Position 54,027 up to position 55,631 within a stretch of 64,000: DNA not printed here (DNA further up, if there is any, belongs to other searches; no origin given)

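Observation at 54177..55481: A second NHLP leader, fused in frame to a ~365-aa prenyltransferase/terpene-cyclase-fold domain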

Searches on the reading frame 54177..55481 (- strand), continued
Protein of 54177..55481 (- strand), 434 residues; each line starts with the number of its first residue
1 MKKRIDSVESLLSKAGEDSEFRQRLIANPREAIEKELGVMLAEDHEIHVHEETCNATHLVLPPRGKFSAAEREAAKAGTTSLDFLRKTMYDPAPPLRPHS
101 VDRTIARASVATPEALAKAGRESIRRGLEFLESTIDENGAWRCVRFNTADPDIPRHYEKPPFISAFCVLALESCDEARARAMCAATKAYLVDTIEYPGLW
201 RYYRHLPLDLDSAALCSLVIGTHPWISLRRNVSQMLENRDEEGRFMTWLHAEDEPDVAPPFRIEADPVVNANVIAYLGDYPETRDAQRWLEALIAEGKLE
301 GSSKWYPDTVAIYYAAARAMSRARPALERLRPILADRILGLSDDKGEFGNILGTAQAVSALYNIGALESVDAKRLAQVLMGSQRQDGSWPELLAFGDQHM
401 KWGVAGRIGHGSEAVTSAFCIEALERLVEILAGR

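Call 85: find_encoding_contigs(protein=P0339, flank=8000, max_places=2)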
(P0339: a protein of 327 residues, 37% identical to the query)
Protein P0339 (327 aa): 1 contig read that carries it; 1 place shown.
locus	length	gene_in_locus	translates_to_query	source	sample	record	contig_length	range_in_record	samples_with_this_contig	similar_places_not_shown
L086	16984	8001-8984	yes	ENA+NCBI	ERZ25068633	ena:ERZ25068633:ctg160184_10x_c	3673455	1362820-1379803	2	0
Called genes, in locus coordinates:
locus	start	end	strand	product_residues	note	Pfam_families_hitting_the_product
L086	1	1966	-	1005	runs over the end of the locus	PF00664:ABC_membrane, PF00005:ABC_tran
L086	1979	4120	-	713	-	PF03412:Peptidase_C39, PF00664:ABC_membrane, PF00005:ABC_tran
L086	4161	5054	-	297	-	PF25917:BSH_RND (faint), PF25919:BSH_CusB (faint), PF00364:Biotin_lipoyl (faint)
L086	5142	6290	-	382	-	-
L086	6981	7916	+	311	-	-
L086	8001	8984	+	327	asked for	-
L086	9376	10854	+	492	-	PF00085:Thioredoxin (weak), PF03190:Thioredox_DsbH, PF13899:Thioredoxin_7, PF13098:Thioredoxin_2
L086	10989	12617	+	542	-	PF21315:FAN1_HTH, PF08774:VRR_NUC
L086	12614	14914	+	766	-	PF00270:DEAD (faint), PF06733:DEAD_2, PF13307:Helicase_C_2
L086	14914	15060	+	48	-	-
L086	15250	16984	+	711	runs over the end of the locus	PF02367:TsaE (faint), PF13173:AAA_14 (faint), PF05496:RuvB_N (faint), PF13191:AAA_16 (faint), PF24883:NPHP3_N (faint), PF00004:AAA, PF07728:AAA_5 (faint), PF00004:AAA, +2 more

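Call 90: list_cluster_members(proteins=[P0268, P0184, P0188, P0225, P0260, P0217, P0220, P0216])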
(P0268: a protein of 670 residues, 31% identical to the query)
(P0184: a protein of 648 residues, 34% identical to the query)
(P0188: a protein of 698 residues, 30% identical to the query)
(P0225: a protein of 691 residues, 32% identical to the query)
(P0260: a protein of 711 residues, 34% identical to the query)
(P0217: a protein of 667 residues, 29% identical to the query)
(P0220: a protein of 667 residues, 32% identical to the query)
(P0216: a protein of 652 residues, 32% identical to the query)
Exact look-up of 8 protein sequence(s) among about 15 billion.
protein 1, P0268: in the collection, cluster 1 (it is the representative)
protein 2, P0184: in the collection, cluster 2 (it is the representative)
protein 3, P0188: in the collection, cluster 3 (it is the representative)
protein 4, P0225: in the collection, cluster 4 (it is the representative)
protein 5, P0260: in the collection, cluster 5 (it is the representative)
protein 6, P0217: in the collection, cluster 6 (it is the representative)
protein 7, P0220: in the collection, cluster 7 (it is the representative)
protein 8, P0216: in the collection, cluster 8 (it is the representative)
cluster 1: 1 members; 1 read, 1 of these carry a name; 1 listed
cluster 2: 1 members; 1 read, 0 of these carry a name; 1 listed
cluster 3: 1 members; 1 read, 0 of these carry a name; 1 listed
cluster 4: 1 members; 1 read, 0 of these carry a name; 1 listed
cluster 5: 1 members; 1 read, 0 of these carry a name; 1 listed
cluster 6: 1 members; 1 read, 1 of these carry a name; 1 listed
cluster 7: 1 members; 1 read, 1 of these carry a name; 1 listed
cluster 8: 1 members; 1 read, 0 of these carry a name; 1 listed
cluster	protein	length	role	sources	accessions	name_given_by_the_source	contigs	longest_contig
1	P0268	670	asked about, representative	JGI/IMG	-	hypothetical protein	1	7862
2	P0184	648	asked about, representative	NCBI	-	-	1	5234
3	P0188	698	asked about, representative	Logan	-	-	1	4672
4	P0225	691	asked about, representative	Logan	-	-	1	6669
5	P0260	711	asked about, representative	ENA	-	-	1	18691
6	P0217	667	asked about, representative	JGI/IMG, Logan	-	hypothetical protein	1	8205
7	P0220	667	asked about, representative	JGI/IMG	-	hypothetical protein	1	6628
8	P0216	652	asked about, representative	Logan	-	-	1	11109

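Call 93: find_encoding_contigs(protein=P0001, flank=1000, max_places=3)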
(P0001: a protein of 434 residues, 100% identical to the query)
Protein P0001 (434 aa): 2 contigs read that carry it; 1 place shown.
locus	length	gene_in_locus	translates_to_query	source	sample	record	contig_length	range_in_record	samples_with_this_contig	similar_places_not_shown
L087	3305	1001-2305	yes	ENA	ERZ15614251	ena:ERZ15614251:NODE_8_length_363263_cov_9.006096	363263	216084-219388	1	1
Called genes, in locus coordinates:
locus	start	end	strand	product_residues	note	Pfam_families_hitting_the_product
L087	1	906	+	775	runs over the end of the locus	PF21084:WHD_DUF4423_like, PF02624:YcaO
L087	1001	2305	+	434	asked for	PF02979:NHase_alpha (weak), PF13243:SQHop_cyclase_C (faint)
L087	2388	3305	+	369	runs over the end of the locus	-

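Call 95: find_encoding_contigs(protein=P0122, flank=10000, max_places=3)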
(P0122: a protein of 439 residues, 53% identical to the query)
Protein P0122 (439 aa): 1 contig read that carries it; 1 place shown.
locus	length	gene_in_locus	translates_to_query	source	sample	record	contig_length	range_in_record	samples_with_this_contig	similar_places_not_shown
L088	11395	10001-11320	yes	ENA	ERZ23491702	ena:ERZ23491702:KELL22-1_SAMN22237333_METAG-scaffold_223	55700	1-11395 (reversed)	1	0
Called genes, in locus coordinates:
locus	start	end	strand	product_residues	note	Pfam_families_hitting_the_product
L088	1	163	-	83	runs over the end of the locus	PF02979:NHase_alpha (weak)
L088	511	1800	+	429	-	PF04820:Trp_halogenase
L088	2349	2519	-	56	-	-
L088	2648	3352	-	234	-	-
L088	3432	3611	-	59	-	-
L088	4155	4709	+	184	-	-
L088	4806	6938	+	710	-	PF03412:Peptidase_C39, PF00664:ABC_membrane, PF00005:ABC_tran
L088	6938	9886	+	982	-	PF00005:ABC_tran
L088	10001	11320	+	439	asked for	-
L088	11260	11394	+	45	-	?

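Call 96: find_encoding_contigs(protein=P0260, flank=9000, max_places=2)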
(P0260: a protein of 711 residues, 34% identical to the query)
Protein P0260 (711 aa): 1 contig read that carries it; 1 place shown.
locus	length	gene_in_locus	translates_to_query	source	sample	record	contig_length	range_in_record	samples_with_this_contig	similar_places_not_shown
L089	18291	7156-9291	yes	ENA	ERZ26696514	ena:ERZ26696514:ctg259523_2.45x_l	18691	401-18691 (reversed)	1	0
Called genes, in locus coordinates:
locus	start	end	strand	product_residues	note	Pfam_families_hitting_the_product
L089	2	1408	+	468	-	?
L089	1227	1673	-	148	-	-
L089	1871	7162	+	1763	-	PF07953:Toxin_R_bind_N (faint), PF13385:Laminin_G_3, PF02210:Laminin_G_2 (faint), PF06439:3keto-disac_hyd (faint), PF00354:Pentaxin (faint), PF13385:Laminin_G_3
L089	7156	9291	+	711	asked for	PF13243:SQHop_cyclase_C (faint)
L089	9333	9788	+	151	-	PF07862:Nif11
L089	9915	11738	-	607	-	PF03372:Exo_endo_phos, PF18962:Por_Secre_tail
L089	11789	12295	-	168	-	PF18962:Por_Secre_tail (weak)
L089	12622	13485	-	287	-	-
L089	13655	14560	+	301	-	PF00135:COesterase, PF20434:BD-FAE, PF07859:Abhydrolase_3, PF00326:Peptidase_S9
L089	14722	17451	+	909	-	PF12704:MacB_PCD, PF02687:FtsX, PF12704:MacB_PCD, PF02687:FtsX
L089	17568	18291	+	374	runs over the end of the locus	?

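Call 97: find_encoding_contigs(protein=P0268, flank=8000, max_places=2)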
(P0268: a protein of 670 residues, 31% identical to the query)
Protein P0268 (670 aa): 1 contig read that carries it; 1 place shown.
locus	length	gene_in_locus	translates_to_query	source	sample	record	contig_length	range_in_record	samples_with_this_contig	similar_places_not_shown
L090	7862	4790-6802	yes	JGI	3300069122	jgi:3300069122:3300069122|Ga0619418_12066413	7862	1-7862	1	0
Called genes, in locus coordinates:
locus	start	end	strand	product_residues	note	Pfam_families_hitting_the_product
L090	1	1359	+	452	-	?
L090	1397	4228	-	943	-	PF07696:7TMR-DISMED2, PF07695:7TMR-DISM_7TM, PF00512:HisKA, PF02518:HATPase_c, PF00072:Response_reg, PF00165:HTH_AraC (faint), PF12833:HTH_18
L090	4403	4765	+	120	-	-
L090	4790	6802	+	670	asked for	-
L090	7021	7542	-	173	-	PF04542:Sigma70_r2, PF08281:Sigma70_r4_2, PF04545:Sigma70_r4 (weak)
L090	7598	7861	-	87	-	?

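Call 98: find_encoding_contigs(protein=P0184, flank=6000, max_places=2)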
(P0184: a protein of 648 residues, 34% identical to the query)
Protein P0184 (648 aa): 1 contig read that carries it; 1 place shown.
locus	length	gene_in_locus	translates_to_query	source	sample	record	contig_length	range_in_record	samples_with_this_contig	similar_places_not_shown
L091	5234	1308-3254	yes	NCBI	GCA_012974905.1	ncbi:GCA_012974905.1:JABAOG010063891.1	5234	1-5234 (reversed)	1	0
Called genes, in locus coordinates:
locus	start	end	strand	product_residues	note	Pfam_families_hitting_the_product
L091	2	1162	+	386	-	?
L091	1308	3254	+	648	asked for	PF13243:SQHop_cyclase_C (faint)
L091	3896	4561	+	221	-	-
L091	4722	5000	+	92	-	-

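Call 104: search_protein_families(library=ncbifam, proteins=[L081:8988-10007:+, L086:6981-7916:+], max_evalue=0.01)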
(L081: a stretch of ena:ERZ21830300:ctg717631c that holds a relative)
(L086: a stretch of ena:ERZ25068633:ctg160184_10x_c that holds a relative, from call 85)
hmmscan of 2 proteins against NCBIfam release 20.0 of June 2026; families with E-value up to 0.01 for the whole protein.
L081:8988-10007:+ (339 aa): 1 family
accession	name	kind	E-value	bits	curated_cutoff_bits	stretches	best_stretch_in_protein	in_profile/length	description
NF041278.1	CmcJ_NvfI_EfuI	subfamily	8e-45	153.5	80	1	52-291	33-263/263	CmcJ/NvfI family oxidoreductase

L086:6981-7916:+ (311 aa): 1 family
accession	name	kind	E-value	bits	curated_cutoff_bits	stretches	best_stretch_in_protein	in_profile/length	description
NF041278.1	CmcJ_NvfI_EfuI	subfamily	1.1e-42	146.5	80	1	19-281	10-263/263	CmcJ/NvfI family oxidoreductase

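Call 111: find_related_loci(query=A4, collection=metagenome_contigs, flank=7000)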
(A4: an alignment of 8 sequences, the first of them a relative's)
Query A4 (310 aa) in metagenome_contigs; peptide patterns used: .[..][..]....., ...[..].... (x = any residue, [..] = any of these).
328 stretches matched a pattern; 97 encode a relative of the query (tblastn E <= 1e-3); the best 80 are kept; 80 distinct loci.
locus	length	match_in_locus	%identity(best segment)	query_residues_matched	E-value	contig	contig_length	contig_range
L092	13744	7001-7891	51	8-305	6e-80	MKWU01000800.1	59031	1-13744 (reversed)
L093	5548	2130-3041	48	8-309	4e-75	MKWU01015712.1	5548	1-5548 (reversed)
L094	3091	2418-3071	52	8-230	2e-60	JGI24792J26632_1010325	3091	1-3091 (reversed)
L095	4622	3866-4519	52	8-230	2e-60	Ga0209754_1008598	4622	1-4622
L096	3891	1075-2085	30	1-306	2e-36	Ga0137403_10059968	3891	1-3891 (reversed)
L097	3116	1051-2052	31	4-306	3e-35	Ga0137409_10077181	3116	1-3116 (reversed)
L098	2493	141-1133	30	5-306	5e-33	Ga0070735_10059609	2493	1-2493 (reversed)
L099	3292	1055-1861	34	70-306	2e-32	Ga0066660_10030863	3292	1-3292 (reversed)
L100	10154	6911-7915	30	6-306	3e-32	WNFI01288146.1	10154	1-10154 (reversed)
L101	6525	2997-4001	30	6-306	3e-32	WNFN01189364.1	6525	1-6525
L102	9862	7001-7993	28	4-306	5e-32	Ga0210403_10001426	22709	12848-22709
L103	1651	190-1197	34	1-304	2e-32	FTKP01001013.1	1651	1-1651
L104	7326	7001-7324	57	8-117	9e-32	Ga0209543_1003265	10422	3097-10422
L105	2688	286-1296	30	1-306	5e-31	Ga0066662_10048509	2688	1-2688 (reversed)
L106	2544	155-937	34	75-306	5e-31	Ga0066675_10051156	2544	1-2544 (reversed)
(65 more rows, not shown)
